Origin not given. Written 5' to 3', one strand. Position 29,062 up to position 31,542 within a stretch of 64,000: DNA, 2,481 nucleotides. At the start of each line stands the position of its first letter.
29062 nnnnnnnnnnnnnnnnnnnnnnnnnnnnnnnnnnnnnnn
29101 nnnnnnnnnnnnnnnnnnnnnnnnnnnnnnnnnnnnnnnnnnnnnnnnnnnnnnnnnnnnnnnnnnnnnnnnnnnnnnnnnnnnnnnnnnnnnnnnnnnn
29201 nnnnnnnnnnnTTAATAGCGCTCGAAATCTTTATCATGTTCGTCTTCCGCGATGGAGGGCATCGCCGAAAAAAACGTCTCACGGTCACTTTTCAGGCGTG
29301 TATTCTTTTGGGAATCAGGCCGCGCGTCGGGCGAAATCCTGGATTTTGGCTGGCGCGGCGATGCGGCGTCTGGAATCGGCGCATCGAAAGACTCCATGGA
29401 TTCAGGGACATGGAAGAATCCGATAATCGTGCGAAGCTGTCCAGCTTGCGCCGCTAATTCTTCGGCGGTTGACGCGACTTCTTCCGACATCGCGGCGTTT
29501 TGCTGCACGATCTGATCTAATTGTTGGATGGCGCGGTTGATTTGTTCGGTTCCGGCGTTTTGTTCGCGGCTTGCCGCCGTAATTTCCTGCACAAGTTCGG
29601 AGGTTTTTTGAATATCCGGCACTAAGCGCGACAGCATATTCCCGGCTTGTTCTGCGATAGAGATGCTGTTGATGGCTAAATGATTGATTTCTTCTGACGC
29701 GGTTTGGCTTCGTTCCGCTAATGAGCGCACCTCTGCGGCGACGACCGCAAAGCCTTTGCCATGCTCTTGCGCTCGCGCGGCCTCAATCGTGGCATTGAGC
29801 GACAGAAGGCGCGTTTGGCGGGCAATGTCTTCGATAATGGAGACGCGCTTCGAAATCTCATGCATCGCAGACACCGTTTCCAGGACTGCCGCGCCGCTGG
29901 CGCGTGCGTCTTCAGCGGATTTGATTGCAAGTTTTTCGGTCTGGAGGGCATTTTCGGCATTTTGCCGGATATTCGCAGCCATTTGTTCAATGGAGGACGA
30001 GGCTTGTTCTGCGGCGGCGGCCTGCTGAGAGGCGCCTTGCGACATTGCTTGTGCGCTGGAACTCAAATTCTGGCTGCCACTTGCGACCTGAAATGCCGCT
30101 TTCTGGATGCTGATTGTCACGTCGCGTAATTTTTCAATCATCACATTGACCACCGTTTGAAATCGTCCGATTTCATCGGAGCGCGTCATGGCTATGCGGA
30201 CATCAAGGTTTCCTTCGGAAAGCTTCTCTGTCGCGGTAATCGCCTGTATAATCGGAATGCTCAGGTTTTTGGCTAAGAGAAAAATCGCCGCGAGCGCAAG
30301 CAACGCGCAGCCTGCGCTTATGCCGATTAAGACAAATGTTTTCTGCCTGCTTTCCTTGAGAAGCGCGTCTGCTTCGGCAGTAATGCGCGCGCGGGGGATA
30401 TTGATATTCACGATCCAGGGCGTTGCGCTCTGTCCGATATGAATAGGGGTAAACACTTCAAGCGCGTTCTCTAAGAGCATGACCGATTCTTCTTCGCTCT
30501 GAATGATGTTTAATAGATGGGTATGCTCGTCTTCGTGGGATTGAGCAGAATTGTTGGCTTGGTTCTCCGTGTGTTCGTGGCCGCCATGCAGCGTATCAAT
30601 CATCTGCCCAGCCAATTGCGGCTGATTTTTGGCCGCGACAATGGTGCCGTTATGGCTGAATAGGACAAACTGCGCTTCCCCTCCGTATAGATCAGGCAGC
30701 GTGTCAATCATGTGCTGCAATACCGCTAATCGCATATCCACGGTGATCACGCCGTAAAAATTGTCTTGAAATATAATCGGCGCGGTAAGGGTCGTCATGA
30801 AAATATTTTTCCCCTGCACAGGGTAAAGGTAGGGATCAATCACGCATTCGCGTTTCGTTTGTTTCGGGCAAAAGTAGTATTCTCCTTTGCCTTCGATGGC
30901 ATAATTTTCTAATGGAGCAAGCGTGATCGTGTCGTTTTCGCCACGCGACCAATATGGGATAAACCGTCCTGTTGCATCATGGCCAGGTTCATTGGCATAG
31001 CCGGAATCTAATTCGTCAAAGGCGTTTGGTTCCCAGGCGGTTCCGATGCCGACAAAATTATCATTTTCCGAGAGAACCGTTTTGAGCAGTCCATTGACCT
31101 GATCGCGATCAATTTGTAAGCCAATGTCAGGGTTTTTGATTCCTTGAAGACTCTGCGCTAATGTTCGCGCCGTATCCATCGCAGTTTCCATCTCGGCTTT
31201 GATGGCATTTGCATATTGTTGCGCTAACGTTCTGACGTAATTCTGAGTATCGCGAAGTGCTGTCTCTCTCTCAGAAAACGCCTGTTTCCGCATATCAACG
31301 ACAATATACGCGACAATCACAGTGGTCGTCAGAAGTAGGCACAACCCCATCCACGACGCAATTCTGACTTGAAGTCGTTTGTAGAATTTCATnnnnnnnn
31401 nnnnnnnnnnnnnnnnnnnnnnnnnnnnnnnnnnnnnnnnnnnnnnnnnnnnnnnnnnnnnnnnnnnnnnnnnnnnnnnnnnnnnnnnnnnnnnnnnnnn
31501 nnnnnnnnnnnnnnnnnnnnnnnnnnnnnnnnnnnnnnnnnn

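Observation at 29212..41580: All three MCPs end in a conserved xFER(Y/F) pentapeptide - a candidate CheR/CheB tethering motif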

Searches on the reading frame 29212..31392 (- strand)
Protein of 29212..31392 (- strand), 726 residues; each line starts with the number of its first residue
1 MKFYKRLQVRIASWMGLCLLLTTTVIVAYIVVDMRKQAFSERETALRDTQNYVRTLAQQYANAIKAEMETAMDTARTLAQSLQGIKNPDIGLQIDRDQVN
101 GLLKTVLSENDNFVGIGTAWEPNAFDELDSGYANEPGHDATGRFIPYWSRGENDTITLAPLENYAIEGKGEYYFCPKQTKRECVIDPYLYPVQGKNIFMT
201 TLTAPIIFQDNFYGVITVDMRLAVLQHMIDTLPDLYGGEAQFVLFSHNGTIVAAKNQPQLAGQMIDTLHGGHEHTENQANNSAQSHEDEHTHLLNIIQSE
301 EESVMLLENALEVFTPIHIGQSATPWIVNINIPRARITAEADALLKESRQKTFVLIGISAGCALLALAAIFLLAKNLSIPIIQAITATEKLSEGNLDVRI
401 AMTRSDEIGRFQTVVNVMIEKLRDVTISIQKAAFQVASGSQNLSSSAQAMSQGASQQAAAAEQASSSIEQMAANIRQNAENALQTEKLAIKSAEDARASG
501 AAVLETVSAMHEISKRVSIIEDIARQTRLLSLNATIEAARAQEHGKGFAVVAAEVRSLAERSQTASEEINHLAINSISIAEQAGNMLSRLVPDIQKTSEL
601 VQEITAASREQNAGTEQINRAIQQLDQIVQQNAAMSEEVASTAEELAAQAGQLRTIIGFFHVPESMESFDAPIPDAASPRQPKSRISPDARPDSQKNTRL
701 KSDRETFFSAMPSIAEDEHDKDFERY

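Call 8: search_protein_families(library=pfam, proteins=[window:29212-31392:-])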
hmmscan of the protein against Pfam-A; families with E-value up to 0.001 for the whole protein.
window:29212-31392:- (726 aa): 4 families
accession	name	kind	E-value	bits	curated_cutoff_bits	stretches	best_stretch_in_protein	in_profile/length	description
PF00015.26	MCPsignal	-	3.8e-28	98.9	34.6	1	488-645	3-167/172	Methyl-accepting chemotaxis protein (MCP) signalling domain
PF22673.2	MCP-like_PDC_1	-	1.6e-12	48.3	27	1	101-226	3-112/113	Methyl-accepting chemotaxis protein-like, first PDC sensor domain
PF00672.30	HAMP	-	6.2e-07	30.1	25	1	373-424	2-53/53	HAMP domain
PF02743.24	dCache_1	-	5.3e-05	23.3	45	1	46-267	4-198/240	Cache domain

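Call 25: find_homologous_proteins(query=window:29212-31392:-, max_evalue=1e-20)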
Query window:29212-31392:- (726 aa): 1353 proteins with E <= 1e-20 among 8000 candidates; the best 120 are listed.
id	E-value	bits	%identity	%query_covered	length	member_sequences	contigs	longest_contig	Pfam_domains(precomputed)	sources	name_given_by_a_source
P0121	0.0e+0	1532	97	100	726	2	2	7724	PF00015.27,PF00672.31,PF22673.3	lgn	-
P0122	0.0e+0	1209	77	100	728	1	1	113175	PF00015.27,PF00672.31,PF22673.3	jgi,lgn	-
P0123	0.0e+0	1106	71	100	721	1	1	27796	PF00015.27,PF00672.31,PF22673.3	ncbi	-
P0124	0.0e+0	1095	71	100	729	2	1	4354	PF00015.27,PF00672.31,PF22673.3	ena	-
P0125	0.0e+0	1092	72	100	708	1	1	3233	PF00015.27,PF00672.31,PF22673.3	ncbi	-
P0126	0.0e+0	1057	71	96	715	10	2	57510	PF00015.27,PF00672.31,PF22673.3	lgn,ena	-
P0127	1.3e-214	733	51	100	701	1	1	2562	PF00015.27,PF00672.31,PF02743.25,PF22673.3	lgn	-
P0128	1.1e-213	730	50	99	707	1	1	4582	PF00015.27,PF00672.31,PF02743.25,PF22673.3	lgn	-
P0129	4.0e-210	718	50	97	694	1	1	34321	PF00015.27,PF00672.31,PF22673.3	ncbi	-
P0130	3.2e-207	708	43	59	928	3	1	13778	PF00015.27,PF00672.31,PF02743.25,PF22673.3,PF18947.6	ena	-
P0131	1.3e-206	706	42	62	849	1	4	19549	PF00015.27,PF00672.31,PF02743.25,PF22673.3,PF18947.6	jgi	-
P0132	1.6e-206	706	49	100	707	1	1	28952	PF00015.27,PF00672.31,PF22673.3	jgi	jgi:methyl-accepting chemotaxis protein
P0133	2.0e-206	706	48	99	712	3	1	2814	PF00015.27,PF00672.31,PF02743.25,PF22673.3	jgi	jgi:methyl-accepting chemotaxis protein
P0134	3.6e-206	705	51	100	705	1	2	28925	PF00015.27,PF00672.31,PF22673.3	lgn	-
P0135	8.3e-206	704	51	95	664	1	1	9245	PF00015.27,PF00672.31,PF02743.25,PF22673.3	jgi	-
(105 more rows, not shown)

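Call 39: find_encoding_contigs(protein=P0122, flank=10000, max_places=3)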
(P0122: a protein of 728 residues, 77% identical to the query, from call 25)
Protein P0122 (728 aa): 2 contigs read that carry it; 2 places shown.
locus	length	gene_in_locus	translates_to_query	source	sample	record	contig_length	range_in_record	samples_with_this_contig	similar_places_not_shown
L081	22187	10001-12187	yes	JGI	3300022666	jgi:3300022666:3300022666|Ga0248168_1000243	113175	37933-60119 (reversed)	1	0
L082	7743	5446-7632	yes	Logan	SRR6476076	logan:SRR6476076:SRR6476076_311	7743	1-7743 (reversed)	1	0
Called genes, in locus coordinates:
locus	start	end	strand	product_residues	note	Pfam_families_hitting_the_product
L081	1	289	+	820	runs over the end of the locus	PF02743:dCache_1, PF00672:HAMP (weak), PF18947:HAMP_2, PF00015:MCPsignal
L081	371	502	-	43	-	-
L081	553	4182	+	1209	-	PF12729:4HB_MCP_1 (weak), PF00672:HAMP, PF18947:HAMP_2, PF00015:MCPsignal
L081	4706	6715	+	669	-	PF00072:Response_reg, PF08447:PAS_3, PF00512:HisKA, PF02518:HATPase_c, PF00072:Response_reg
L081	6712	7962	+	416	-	PF00072:Response_reg, PF00512:HisKA, PF02518:HATPase_c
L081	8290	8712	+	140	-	PF00072:Response_reg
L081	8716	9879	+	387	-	PF00072:Response_reg, PF07536:HWE_HK (weak), PF07568:HisKA_2, PF02518:HATPase_c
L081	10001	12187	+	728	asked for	PF22673:MCP-like_PDC_1, PF00672:HAMP, PF00015:MCPsignal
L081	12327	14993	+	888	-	PF01627:Hpt, PF02895:H-kinase_dim, PF02518:HATPase_c, PF01584:CheW, PF00072:Response_reg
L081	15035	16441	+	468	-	PF03705:CheR_N, PF01739:CheR, PF03975:CheD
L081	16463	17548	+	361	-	PF00072:Response_reg, PF01339:CheB_methylest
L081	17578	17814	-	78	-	-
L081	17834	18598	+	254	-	PF01791:DeoC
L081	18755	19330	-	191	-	PF06445:GyrI-like, PF14526:Cass2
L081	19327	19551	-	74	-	-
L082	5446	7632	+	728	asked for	PF22673:MCP-like_PDC_1, PF00672:HAMP, PF00015:MCPsignal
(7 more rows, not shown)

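Call 40: find_encoding_contigs(protein=P0126, flank=10000, max_places=3)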
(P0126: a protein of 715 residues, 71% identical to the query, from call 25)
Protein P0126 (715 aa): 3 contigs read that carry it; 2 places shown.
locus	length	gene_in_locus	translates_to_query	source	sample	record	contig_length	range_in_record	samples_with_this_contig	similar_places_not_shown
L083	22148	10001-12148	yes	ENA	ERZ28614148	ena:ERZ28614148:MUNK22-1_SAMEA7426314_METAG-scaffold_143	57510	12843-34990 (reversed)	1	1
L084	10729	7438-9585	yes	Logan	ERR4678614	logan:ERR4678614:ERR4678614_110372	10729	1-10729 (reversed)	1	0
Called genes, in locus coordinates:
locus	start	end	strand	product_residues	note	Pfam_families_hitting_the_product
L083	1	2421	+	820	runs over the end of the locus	PF02743:dCache_1, PF08269:dCache_2 (weak), PF00672:HAMP, PF18947:HAMP_2, PF00015:MCPsignal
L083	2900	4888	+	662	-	PF00072:Response_reg, PF08447:PAS_3, PF00512:HisKA, PF02518:HATPase_c, PF00072:Response_reg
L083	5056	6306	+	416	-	PF00072:Response_reg, PF00512:HisKA, PF02518:HATPase_c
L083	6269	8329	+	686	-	PF10114:PocR, PF00989:PAS, PF08448:PAS_4, PF13188:PAS_8 (weak), PF13426:PAS_9, PF00512:HisKA, PF02518:HATPase_c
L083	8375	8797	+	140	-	PF00072:Response_reg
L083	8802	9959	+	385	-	PF00072:Response_reg, PF07536:HWE_HK (weak), PF07568:HisKA_2, PF02518:HATPase_c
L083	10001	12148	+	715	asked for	PF22673:MCP-like_PDC_1, PF00672:HAMP (faint), PF00015:MCPsignal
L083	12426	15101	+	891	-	PF01627:Hpt, PF02895:H-kinase_dim, PF02518:HATPase_c, PF01584:CheW, PF00072:Response_reg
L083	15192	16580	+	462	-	PF03705:CheR_N, PF01739:CheR, PF03975:CheD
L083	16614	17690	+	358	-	PF00072:Response_reg, PF01339:CheB_methylest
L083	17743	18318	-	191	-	PF06445:GyrI-like, PF14526:Cass2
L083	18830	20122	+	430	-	PF01547:SBP_bac_1, PF13416:SBP_bac_8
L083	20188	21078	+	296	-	PF00528:BPD_transp_1 (weak)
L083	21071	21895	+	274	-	PF00528:BPD_transp_1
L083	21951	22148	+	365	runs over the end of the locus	-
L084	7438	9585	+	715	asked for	PF22673:MCP-like_PDC_1, PF00672:HAMP (faint), PF00015:MCPsignal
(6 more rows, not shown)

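Call 61: search_protein_families(library=ncbifam, proteins=[window:29212-31392:-])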
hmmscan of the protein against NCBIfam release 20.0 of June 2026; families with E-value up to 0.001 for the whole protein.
window:29212-31392:- (726 aa): 13 families
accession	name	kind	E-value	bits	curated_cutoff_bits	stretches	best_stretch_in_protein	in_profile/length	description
NF041847.1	transduc_aer2_vibrio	equivalog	2.6e-61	207.9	1200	1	373-701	451-793/804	aerotaxis transducer Aer2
NF047851.1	MCPCitTducer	equivalog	6.9e-52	177.2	900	1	356-685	191-537/553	methyl-accepting chemotaxis citrate transducer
NF011622.0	PRK15048.1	equivalog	6.4e-49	167.5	900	1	353-683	192-536/553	methyl-accepting chemotaxis protein II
NF007309.0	PRK09793.1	equivalog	9.1e-48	163.5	903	1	307-666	140-517/533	methyl-accepting chemotaxis protein IV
NF011615.0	PRK15041.1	equivalog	1.9e-47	162.2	947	1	350-664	191-519/554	methyl-accepting chemotaxis protein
NF058645.1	MCPCtpMPsAe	equivalog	5.8e-28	98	900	3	517-571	392-446/558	methyl-accepting chemotaxis protein CtpM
NF050802.1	AspChtxCcaA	equivalog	5.4e-22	77.9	1300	1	407-644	487-682/700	aspartate chemotaxis receptor CcaA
NF012163.2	BaeS_SmeS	equivalog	3.6e-10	39.4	500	1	330-424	143-235/457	sensor histidine kinase efflux regulator BaeS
NF007837.0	PRK10549.1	equivalog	2.1e-09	36.6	603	1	316-420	131-231/466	envelope stress sensor histidine kinase BaeS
NF047496.1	HK_LIC11548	equivalog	1.4e-07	30.7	750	1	314-423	238-345/589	LIC_11548 family sensor histidine kinase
NF040691.1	MtrAB_MtrB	equivalog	2.3e-05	23.6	450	1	360-424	193-259/507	MtrAB system histidine kinase MtrB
NF033092.0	HK_WalK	equivalog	5.3e-05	22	725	0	3-91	1-86/594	cell wall metabolism sensor histidine kinase WalK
NF038263.1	prot_phos_SiaA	equivalog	0.00072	18.2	700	1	341-461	299-415/658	biofilm regulation protein phosphatase SiaA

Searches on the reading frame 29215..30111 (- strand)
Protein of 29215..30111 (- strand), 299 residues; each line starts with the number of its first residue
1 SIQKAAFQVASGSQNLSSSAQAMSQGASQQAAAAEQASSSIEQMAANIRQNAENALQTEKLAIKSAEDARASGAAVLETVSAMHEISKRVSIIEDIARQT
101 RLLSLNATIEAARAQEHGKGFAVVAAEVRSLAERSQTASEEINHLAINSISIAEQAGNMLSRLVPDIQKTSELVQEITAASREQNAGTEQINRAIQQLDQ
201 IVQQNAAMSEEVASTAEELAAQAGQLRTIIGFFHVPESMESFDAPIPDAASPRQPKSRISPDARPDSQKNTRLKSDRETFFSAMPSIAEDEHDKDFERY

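Call 15: search_solved_structures(query=window:29215-30111:-, show_alignments=5, max_evalue=0.00001)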
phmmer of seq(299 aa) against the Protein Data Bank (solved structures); distinct sequences matched with E-value up to 0.00001: 13.
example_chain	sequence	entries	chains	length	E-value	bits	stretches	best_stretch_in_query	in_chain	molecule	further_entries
6s1k_E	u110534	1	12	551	7.9e-39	137.2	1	4-260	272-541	Methyl-accepting chemotaxis protein I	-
3zx6_A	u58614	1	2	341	1.2e-38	136.6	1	4-257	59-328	HAMP, METHYL-ACCEPTING CHEMOTAXIS PROTEIN I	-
8c5v_I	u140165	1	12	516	2.3e-36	129.1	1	4-233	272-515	Methyl-accepting chemotaxis protein I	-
1qu7_A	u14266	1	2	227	3.9e-36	128.4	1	28-236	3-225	METHYL-ACCEPTING CHEMOTAXIS PROTEIN I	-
31cj_A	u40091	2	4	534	2.7e-25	92.9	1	7-231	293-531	Aerotaxis receptor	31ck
3ja6_H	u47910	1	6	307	1.1e-20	77.8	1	4-207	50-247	Methyl-accepting chemotaxis protein 2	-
2ch7_B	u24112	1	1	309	1.1e-20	77.8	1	4-207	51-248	METHYL-ACCEPTING CHEMOTAXIS PROTEIN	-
2ch7_A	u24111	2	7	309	1.2e-20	77.7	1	4-197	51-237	METHYL-ACCEPTING CHEMOTAXIS PROTEIN | Methyl-accepting chemotaxis protein 2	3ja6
6s18_A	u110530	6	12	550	1.1e-13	55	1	28-153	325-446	Aromatic acid chemoreceptor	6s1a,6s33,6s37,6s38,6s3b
4jpb_B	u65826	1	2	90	3.5e-11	46.7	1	76-145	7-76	Methyl-accepting chemotaxis protein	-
3ur1_C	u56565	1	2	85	4e-11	46.5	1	77-145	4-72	Methyl-accepting chemotaxis protein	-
3g6b_A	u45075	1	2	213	2e-10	44.3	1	35-154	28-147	Methyl-accepting chemotaxis protein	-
3g67_A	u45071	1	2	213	2.1e-10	44.2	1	35-160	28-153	Methyl-accepting chemotaxis protein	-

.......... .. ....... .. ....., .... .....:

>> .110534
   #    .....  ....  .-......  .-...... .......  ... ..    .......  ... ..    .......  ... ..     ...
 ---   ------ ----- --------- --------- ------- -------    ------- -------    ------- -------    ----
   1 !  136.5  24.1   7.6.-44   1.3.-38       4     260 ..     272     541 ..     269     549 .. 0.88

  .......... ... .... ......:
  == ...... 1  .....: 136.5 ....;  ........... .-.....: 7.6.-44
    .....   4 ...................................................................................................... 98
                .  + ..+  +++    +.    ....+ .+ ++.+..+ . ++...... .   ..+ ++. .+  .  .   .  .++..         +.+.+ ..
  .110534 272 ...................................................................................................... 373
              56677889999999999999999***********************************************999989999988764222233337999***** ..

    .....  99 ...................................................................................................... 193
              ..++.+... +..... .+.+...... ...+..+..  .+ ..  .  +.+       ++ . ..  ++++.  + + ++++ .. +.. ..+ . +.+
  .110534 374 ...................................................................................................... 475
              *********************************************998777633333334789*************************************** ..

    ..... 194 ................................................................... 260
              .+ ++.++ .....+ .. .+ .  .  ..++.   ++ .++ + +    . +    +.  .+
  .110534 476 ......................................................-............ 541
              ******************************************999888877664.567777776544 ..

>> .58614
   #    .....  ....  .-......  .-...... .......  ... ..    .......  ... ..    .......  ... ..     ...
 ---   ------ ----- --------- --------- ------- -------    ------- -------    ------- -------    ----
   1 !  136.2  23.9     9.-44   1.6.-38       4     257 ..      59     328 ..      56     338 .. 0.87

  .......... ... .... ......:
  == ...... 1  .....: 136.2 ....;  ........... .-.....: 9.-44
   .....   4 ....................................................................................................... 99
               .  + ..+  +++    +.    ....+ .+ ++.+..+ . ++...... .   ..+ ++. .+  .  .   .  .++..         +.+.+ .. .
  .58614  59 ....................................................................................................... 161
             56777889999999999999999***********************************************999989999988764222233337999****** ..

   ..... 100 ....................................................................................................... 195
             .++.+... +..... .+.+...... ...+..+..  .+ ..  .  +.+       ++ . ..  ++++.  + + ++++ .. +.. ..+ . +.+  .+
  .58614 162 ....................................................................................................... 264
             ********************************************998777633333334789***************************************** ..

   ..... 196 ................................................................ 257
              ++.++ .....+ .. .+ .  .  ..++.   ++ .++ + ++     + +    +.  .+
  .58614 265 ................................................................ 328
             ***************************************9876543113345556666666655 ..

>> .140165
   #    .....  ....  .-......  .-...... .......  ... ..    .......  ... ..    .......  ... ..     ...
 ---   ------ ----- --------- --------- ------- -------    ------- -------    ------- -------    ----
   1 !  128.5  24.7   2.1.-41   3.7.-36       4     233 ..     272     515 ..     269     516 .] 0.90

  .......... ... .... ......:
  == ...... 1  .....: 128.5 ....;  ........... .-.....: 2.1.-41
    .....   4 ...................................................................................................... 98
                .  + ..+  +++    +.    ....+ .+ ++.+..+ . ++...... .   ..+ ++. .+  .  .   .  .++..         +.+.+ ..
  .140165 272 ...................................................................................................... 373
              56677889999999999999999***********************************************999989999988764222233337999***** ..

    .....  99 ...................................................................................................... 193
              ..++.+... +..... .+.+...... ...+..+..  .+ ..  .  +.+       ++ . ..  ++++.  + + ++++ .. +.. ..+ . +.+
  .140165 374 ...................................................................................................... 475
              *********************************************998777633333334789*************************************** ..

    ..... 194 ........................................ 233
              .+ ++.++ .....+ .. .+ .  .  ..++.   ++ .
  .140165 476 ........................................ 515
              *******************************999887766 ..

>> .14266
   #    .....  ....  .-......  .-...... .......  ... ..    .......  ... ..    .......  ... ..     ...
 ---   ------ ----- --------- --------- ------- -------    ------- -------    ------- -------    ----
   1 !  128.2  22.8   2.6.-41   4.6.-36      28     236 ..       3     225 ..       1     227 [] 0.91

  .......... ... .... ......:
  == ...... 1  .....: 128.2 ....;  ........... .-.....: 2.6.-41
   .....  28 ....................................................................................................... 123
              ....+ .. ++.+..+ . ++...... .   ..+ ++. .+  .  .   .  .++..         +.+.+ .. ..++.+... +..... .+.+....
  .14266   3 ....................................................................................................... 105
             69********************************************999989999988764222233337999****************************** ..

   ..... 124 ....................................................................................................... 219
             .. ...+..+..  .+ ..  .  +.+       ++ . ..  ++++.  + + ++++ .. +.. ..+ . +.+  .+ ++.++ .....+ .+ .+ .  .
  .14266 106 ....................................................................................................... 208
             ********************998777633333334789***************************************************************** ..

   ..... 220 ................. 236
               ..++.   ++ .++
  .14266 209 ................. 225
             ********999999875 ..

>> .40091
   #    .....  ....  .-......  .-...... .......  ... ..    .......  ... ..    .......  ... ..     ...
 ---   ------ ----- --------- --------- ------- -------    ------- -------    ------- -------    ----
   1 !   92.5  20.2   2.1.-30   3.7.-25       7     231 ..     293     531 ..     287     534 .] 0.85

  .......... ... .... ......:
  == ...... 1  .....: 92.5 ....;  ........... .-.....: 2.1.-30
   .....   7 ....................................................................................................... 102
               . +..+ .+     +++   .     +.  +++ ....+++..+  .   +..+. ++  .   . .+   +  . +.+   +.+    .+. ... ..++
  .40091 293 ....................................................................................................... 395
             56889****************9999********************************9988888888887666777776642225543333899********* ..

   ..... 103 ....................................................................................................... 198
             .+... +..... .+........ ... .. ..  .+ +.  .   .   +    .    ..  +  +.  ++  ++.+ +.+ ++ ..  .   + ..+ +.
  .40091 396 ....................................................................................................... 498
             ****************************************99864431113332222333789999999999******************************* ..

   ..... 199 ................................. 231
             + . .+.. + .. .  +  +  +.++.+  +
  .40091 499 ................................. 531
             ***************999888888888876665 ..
